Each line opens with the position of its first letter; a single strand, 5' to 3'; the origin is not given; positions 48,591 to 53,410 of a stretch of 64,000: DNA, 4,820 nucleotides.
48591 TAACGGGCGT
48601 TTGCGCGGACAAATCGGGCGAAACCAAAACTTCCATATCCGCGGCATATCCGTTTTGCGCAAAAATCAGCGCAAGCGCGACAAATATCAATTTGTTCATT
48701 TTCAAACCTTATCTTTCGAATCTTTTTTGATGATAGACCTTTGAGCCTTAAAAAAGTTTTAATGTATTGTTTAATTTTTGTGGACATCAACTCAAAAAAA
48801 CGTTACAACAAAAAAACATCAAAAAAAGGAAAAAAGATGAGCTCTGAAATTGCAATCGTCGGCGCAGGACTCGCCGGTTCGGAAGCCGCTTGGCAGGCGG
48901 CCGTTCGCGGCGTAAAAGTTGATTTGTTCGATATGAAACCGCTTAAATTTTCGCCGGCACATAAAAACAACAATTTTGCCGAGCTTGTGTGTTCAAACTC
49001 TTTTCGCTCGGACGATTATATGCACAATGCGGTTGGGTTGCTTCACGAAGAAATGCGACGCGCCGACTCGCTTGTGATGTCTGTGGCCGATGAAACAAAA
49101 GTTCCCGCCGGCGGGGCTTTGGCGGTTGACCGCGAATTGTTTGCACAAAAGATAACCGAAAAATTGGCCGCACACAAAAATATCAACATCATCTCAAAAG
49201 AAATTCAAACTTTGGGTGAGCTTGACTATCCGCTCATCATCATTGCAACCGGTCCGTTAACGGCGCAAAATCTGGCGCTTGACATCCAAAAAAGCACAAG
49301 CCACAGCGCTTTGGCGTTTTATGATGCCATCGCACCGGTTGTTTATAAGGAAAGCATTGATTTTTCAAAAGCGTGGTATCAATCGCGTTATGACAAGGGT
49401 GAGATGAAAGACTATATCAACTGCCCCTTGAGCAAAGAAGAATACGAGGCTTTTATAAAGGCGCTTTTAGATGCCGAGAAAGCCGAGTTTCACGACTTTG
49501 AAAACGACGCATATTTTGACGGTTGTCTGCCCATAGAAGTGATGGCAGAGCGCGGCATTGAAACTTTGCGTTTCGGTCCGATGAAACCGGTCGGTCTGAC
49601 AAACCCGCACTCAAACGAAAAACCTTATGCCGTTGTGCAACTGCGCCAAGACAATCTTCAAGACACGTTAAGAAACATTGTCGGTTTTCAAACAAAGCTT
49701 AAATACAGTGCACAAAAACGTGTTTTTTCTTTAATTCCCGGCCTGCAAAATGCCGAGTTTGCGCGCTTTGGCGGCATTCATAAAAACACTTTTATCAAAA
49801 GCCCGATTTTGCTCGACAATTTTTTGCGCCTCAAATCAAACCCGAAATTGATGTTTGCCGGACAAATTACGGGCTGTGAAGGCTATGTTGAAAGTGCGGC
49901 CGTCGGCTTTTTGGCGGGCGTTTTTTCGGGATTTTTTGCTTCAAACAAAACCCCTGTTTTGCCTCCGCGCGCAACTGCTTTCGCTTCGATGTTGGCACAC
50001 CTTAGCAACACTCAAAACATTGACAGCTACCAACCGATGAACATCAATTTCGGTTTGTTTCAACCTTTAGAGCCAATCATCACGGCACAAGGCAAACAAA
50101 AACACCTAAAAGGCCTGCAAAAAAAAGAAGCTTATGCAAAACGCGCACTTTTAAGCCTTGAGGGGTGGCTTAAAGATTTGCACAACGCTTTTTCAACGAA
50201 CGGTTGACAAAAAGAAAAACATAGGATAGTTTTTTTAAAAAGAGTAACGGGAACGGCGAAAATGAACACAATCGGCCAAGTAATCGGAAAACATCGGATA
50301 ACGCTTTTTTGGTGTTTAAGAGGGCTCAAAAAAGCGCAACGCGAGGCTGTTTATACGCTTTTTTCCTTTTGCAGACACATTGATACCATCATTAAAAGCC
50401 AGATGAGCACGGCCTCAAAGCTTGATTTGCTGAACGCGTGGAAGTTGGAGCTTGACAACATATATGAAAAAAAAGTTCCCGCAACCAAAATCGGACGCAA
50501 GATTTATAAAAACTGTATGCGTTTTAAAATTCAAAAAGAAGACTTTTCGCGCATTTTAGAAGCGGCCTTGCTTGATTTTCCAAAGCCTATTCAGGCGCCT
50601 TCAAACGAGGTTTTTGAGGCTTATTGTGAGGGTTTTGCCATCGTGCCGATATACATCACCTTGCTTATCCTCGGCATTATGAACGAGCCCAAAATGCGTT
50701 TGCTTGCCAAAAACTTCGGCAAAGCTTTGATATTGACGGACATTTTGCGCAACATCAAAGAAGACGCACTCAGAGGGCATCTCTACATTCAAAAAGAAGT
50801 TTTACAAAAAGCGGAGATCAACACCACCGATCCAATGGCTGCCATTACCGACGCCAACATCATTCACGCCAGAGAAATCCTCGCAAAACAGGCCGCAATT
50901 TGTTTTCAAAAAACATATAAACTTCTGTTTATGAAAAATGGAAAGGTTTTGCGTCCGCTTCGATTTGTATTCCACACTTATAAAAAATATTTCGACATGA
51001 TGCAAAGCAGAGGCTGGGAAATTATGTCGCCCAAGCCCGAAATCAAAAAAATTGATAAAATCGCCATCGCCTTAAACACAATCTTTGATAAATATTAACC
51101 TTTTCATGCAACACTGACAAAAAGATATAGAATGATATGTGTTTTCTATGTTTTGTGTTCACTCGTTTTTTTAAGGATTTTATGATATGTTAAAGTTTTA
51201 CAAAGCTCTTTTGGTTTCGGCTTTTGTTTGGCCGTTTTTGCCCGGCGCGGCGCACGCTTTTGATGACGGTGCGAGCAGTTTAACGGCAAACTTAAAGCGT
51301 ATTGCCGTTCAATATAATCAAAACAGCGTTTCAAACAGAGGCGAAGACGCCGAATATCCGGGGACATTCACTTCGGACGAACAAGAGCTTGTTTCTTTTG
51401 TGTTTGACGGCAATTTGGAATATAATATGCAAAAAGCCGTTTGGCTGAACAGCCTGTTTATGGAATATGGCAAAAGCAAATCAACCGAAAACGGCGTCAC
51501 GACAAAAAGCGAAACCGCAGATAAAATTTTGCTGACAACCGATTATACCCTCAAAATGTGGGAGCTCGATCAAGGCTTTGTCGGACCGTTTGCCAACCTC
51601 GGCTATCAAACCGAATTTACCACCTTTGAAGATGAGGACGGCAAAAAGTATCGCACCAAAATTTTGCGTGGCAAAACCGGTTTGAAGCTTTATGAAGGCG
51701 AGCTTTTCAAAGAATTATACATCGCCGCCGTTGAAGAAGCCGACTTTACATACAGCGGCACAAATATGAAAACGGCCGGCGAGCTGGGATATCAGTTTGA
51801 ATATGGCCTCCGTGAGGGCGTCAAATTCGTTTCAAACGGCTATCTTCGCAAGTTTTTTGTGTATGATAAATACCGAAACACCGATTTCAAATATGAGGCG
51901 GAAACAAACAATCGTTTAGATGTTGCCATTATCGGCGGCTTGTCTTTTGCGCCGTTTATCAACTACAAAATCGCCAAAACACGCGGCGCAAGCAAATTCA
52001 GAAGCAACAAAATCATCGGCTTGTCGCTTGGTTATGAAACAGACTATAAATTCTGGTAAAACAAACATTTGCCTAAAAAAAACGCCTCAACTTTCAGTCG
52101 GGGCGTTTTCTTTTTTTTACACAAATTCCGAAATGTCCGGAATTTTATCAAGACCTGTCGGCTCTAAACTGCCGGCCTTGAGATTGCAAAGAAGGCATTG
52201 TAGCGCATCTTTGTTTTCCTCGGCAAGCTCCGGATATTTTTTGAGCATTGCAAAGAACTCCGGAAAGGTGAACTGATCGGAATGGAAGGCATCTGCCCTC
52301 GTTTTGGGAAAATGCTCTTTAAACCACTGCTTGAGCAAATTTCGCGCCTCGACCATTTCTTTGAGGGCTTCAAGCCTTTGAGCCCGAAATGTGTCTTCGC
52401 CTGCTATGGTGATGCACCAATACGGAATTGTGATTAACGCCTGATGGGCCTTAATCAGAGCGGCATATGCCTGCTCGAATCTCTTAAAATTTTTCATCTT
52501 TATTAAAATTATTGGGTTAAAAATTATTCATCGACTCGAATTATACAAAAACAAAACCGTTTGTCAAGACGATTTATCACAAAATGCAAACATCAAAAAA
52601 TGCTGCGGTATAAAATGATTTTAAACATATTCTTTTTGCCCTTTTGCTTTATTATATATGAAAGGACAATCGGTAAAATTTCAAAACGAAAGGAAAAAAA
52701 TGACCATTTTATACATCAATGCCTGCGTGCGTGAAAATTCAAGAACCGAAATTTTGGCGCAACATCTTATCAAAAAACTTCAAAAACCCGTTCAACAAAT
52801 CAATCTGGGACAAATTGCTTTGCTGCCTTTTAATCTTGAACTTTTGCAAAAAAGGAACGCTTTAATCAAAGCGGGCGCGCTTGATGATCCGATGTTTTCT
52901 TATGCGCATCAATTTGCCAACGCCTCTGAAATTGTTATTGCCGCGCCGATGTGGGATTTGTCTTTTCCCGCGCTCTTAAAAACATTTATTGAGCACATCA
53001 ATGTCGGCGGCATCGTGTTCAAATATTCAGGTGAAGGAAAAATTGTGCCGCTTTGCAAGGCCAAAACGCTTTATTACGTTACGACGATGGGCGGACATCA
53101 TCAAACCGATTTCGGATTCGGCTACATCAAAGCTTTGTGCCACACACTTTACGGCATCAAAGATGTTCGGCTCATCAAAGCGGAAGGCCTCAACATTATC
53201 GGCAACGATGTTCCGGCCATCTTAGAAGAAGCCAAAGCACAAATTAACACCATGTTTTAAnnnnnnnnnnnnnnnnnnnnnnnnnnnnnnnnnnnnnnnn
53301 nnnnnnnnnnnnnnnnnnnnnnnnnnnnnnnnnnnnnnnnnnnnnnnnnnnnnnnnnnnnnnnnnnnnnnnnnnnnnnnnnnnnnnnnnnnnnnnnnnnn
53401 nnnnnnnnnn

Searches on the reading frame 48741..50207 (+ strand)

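Call 29: search_protein_families(library=pfam, max_evalue=0.00001, proteins=[window:48741-50207:+])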
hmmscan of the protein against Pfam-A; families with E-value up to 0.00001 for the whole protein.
window:48741-50207:+ (488 aa): 2 families
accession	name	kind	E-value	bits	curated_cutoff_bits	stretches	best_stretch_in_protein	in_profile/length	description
PF01134.28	GIDA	-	1.2e-98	331.2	22.1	1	37-397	2-384/391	Glucose inhibited division protein A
PF07992.20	Pyr_redox_2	-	2e-06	27.9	26.1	0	36-171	2-108/291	Pyridine nucleotide-disulphide oxidoreductase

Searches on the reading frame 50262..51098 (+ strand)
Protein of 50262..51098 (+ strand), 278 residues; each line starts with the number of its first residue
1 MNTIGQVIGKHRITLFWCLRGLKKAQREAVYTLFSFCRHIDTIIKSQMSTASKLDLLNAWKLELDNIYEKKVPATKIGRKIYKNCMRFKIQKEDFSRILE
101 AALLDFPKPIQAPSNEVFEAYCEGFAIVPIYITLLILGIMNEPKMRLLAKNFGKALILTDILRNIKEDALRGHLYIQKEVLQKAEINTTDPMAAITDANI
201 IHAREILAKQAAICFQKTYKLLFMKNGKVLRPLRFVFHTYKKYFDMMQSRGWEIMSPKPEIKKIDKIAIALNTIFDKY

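Call 30: search_protein_families(library=pfam, max_evalue=0.00001, proteins=[window:50262-51098:+])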
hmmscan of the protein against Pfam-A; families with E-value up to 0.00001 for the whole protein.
window:50262-51098:+ (278 aa): 1 family
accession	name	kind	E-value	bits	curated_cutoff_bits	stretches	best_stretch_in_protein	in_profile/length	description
PF00494.24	SQS_PSY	-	9e-32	111.2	26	1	10-254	3-252/263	Squalene/phytoene synthase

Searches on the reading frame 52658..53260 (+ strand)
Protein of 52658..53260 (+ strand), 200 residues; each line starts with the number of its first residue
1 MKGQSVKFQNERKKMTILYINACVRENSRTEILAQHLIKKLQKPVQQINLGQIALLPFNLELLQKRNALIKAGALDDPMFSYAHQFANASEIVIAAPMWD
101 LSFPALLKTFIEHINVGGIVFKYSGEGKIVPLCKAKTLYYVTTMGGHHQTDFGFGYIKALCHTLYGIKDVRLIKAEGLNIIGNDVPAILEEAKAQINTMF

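Call 30: search_protein_families(library=pfam, max_evalue=0.00001, proteins=[window:52658-53260:+])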
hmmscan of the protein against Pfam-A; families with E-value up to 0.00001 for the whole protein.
window:52658-53260:+ (200 aa): 2 families
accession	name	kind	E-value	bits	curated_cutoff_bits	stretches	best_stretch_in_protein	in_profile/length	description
PF02525.22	Flavodoxin_2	-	3e-22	79.7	27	1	15-197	1-195/198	Flavodoxin-like fold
PF03358.20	FMN_red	-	1e-10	41.8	24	1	15-146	1-117/152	NADPH-dependent FMN reductase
